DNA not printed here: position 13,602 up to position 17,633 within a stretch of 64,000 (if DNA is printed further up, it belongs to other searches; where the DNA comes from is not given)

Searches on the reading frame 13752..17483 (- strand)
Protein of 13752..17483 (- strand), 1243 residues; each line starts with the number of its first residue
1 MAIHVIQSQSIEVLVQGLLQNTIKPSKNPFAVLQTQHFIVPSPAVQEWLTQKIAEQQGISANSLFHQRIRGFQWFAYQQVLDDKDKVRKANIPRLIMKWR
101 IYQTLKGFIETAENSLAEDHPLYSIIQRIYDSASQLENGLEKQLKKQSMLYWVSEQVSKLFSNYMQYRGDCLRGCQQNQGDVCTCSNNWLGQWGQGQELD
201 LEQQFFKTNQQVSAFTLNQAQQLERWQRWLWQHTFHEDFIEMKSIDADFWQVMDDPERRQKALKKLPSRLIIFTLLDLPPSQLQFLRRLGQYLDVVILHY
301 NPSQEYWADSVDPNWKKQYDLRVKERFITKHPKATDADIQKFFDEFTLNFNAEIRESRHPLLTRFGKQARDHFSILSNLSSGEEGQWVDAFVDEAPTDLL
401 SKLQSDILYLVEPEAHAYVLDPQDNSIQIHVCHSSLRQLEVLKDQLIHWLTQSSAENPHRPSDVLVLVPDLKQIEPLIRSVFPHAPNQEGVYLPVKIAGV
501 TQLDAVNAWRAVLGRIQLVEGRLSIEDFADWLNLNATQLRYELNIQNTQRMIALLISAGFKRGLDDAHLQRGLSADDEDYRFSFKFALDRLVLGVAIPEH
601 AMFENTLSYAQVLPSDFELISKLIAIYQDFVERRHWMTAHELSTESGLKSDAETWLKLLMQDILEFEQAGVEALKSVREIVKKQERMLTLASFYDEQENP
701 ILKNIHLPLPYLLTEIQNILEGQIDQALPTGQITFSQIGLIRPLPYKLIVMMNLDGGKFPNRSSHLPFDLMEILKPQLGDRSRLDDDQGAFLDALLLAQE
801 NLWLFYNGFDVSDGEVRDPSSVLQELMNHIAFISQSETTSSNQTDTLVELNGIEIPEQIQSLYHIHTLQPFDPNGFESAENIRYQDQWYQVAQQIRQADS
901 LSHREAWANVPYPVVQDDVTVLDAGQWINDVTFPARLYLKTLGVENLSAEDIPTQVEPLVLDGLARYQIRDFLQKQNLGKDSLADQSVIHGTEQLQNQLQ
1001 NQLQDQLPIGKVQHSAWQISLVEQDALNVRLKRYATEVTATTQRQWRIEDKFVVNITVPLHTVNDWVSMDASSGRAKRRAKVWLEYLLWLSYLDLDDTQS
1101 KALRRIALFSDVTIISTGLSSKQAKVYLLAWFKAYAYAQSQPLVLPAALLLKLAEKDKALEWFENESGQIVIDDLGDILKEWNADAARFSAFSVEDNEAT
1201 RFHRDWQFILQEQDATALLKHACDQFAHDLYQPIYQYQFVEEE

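Call 83: search_protein_families(library=pfam, proteins=[window:13752-17483:-], max_evalue=0.00001)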
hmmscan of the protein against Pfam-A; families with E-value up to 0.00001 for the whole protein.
window:13752-17483:- (1243 aa): 2 families
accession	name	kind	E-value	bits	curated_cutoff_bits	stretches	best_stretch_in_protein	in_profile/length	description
PF04257.20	Exonuc_V_gamma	-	3e-61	207.8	25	1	3-409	1-313/314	Exodeoxyribonuclease V, gamma subunit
PF17946.7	RecC_C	-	5.3e-14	53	22.6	1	926-1156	8-200/202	RecC C-terminal domain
